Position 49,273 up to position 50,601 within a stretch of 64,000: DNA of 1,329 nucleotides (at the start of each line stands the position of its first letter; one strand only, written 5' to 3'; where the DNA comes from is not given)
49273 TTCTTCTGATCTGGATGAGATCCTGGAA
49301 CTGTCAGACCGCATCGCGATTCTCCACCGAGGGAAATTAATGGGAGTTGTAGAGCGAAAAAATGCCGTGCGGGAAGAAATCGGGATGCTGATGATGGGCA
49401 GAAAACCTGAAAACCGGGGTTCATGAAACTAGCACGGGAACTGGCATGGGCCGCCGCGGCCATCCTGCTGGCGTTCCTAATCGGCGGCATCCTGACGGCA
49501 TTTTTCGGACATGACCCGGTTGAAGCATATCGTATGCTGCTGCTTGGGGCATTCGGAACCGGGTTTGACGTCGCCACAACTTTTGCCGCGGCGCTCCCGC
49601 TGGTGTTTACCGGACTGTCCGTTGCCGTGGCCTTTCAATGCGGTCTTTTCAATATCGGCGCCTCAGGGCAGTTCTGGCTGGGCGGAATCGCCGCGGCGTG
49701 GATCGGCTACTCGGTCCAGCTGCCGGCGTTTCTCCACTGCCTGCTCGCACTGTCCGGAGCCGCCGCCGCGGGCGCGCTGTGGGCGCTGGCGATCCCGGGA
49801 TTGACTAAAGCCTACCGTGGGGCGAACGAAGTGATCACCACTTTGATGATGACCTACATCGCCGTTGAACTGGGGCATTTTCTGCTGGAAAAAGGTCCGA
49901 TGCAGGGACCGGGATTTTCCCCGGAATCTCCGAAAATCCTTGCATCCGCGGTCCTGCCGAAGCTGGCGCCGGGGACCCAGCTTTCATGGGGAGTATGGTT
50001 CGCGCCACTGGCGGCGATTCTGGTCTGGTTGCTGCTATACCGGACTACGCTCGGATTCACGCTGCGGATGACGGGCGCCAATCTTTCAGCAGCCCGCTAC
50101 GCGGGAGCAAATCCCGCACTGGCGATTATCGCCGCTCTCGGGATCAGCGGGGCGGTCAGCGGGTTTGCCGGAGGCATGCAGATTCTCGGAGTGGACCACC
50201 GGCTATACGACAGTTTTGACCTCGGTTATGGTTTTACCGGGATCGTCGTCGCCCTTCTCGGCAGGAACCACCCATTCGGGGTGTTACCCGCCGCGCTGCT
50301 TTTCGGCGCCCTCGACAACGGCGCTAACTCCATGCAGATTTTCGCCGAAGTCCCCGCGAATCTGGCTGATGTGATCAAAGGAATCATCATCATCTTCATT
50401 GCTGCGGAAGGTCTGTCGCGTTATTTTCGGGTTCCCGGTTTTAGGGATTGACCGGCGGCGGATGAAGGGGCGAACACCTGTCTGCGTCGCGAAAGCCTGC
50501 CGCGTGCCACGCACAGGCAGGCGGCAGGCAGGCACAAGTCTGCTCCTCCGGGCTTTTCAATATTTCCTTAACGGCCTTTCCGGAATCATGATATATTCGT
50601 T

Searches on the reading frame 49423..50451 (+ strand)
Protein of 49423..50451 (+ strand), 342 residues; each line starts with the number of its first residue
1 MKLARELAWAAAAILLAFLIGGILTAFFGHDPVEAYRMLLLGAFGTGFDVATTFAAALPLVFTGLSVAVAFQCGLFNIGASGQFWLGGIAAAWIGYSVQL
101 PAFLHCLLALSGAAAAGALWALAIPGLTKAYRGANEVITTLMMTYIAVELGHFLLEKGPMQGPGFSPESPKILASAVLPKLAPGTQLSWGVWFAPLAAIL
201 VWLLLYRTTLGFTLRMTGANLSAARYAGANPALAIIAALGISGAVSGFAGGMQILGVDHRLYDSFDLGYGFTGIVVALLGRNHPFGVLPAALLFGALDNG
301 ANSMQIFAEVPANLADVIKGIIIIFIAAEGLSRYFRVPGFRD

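Call 75: search_protein_families(library=pfam, proteins=[window:49423-50451:+], max_evalue=0.0001)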
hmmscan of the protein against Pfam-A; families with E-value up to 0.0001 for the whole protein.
window:49423-50451:+ (342 aa): 1 family
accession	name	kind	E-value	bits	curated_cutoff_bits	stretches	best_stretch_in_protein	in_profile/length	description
PF02653.21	BPD_transp_2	-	1.3e-38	133.1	26.8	1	53-326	5-268/269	Branched-chain amino acid transport system / permease component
